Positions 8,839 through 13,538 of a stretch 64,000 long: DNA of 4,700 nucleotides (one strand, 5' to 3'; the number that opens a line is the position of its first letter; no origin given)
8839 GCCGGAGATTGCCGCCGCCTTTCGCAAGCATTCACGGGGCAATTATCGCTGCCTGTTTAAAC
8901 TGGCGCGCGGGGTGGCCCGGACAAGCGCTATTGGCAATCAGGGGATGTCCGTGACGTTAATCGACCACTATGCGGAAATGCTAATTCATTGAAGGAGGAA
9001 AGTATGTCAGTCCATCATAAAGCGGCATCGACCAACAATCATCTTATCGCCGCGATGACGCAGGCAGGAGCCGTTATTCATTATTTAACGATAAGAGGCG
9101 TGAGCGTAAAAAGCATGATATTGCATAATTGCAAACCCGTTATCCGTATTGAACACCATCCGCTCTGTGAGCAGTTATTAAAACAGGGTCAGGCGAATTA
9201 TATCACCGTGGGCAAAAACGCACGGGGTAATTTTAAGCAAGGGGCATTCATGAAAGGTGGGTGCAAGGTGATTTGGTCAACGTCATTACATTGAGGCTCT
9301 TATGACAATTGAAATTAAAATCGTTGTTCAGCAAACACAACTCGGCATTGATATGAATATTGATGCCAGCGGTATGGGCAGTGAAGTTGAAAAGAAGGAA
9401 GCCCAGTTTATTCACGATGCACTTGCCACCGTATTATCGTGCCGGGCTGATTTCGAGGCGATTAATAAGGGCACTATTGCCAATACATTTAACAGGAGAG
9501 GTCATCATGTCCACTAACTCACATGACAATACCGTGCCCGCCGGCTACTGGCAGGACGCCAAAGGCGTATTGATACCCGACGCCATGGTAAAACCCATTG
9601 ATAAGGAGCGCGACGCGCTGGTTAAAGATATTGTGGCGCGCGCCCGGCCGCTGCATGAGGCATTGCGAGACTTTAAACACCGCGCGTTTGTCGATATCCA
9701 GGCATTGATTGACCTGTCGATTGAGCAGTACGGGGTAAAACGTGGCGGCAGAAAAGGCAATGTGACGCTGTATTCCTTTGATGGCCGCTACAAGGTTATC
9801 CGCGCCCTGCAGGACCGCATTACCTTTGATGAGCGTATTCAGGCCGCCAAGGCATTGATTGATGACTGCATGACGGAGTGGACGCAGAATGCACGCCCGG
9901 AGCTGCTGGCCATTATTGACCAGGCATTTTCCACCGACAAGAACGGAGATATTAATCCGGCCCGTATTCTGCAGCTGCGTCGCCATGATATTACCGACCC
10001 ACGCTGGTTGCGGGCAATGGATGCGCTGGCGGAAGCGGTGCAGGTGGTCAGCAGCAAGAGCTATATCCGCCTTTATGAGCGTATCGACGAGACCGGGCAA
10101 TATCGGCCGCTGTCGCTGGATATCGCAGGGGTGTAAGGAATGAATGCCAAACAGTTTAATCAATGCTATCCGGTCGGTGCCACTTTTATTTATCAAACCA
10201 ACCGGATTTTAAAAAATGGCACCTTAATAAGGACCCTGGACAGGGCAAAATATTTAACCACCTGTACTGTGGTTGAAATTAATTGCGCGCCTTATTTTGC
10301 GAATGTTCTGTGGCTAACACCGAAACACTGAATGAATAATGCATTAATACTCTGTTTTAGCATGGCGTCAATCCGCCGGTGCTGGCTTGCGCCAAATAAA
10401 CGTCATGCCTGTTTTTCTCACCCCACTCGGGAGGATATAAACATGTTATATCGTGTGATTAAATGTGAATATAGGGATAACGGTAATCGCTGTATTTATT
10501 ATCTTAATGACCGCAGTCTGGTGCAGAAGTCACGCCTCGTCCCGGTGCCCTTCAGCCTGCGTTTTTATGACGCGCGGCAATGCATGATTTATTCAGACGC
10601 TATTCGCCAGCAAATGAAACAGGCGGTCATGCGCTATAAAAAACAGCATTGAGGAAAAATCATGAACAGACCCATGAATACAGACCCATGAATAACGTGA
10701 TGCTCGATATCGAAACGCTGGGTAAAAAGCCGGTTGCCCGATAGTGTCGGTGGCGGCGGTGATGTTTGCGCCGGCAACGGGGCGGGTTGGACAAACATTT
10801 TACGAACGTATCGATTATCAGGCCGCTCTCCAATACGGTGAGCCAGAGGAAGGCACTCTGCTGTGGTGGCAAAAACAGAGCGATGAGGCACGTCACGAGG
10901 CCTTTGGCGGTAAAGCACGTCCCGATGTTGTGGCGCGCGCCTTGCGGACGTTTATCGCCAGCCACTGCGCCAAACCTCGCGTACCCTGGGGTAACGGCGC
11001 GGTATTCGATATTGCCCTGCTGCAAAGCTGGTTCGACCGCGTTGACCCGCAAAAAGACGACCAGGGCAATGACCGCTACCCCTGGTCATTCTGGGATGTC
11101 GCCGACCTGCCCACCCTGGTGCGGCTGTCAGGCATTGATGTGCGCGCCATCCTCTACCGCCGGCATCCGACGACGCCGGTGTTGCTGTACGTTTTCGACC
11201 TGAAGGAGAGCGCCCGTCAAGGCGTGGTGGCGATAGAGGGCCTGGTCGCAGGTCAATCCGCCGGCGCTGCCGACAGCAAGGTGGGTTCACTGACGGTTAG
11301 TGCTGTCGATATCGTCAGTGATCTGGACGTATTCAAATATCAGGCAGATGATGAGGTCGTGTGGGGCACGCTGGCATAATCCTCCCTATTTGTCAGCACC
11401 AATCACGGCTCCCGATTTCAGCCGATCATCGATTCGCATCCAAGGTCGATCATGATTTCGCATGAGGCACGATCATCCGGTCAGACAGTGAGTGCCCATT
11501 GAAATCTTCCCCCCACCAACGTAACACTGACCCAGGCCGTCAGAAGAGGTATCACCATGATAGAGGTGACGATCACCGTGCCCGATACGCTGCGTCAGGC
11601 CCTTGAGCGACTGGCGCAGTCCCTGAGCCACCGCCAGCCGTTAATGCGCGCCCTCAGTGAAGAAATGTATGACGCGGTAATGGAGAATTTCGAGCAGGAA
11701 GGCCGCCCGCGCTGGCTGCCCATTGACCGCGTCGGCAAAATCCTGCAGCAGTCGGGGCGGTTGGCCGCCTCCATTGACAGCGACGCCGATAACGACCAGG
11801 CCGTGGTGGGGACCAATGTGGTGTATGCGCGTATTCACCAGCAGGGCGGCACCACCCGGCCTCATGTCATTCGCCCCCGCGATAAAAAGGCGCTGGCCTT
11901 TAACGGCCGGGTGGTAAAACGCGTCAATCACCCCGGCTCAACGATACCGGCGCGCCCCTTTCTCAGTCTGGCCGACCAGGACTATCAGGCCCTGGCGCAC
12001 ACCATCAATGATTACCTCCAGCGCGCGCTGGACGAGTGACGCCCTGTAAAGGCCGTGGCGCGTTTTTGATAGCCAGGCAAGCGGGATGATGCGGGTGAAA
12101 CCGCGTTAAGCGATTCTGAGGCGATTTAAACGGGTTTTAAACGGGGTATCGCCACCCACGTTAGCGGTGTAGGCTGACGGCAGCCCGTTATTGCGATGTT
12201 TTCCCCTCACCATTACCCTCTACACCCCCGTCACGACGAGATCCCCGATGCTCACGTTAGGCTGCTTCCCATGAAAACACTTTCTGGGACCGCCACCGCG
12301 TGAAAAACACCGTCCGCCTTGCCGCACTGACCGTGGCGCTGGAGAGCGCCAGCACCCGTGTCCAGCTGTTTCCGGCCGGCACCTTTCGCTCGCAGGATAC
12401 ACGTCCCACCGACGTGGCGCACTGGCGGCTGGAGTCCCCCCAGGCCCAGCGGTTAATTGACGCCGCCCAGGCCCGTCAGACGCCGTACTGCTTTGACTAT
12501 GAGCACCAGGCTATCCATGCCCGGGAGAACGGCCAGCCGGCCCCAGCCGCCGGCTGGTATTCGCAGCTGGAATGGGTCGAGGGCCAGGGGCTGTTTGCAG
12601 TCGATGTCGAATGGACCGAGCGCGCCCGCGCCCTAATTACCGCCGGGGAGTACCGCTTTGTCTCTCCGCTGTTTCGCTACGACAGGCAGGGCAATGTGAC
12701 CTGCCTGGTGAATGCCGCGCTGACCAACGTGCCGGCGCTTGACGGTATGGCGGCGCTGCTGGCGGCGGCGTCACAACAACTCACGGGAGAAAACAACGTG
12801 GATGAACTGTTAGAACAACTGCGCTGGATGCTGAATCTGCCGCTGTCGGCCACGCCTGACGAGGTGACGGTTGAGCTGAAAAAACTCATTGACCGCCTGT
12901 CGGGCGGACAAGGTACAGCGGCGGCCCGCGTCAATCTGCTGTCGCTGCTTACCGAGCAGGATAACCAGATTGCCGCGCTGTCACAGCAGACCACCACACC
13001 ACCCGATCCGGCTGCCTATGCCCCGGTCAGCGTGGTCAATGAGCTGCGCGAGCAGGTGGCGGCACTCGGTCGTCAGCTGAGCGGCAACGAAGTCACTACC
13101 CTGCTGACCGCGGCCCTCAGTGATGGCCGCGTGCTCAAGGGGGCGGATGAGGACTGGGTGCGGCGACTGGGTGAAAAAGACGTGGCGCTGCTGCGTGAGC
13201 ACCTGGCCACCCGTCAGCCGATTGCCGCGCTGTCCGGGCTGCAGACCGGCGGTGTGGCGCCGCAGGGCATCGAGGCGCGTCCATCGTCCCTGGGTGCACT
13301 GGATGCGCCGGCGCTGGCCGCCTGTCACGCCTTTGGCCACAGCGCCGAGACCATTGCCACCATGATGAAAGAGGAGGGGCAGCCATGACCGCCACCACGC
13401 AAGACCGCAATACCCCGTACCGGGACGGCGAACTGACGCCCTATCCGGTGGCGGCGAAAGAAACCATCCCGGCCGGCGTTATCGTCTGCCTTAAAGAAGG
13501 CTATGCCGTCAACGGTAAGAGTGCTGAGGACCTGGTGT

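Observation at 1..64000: About 15 of roughly 40 chromosomal genes are pseudogenes, a signature of a genome in early reductive evolution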

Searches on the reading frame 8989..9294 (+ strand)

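Call 27: search_protein_families(library=phrogs, proteins=[window:8989-9294:+])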
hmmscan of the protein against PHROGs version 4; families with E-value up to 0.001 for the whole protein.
window:8989-9294:+ (101 aa): 1 family
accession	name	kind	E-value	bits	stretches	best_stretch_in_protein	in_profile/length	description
phrog_2041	-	unknown function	1.3e-17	64.6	1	7-100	5-100/101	-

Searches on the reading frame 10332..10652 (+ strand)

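Call 27: search_protein_families(library=phrogs, proteins=[window:10332-10652:+])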
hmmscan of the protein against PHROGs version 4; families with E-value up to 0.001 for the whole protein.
window:10332-10652:+ (106 aa): 1 family
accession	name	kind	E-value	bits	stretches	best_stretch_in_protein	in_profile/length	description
phrog_9400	-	unknown function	4.1e-14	53.2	1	38-105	3-70/74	-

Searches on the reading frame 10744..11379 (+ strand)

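Call 27: search_protein_families(library=phrogs, proteins=[window:10744-11379:+])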
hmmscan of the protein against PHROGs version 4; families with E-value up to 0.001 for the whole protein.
window:10744-11379:+ (211 aa): 4 families
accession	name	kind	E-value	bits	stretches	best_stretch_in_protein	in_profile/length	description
phrog_255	-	DNA, RNA and nucleotide metabolism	3.4e-24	86.7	1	2-130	200-324/436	exonuclease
phrog_14078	-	unknown function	1e-11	45.9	1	1-129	100-219/264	-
phrog_2082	-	DNA, RNA and nucleotide metabolism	4.7e-08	32.7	1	2-101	660-758/823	exonuclease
phrog_20376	-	DNA, RNA and nucleotide metabolism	1.6e-07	31.4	1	2-129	367-485/530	exonuclease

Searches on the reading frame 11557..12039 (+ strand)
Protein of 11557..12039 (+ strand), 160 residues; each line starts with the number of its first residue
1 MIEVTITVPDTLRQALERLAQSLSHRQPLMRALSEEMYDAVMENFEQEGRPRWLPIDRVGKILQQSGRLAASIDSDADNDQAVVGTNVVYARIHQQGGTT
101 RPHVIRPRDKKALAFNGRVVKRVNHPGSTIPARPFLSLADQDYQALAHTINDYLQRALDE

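Call 27: search_protein_families(library=phrogs, proteins=[window:11557-12039:+])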
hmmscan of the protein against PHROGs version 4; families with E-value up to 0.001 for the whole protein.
window:11557-12039:+ (160 aa): 2 families
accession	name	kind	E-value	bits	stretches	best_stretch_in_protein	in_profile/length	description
phrog_26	-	connector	2.5e-39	136.6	1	1-159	77-231/321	tail completion or Neck1 protein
phrog_13685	-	unknown function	1.4e-08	35.9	1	1-54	1-54/55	-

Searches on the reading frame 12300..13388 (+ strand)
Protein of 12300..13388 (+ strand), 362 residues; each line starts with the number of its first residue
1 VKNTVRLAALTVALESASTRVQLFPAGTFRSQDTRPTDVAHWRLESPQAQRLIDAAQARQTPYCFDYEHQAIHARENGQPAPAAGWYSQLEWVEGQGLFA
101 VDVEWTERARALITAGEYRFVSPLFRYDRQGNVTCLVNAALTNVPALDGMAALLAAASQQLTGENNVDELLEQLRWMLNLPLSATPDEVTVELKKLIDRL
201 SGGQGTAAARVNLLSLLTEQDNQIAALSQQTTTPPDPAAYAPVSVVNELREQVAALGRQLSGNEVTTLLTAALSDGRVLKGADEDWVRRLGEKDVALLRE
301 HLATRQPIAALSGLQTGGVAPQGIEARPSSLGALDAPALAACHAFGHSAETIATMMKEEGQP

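Call 27: search_protein_families(library=phrogs, proteins=[window:12300-13388:+])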
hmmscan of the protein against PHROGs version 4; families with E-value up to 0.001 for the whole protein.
window:12300-13388:+ (362 aa): 3 families
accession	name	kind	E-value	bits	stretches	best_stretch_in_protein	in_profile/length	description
phrog_328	-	head and packaging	6.2e-103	346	1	3-359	3-338/339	head maturation protease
phrog_13230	-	unknown function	2.1e-14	54.5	1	15-136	18-127/138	-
phrog_34262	-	unknown function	1.1e-06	29.8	1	8-69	11-72/72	-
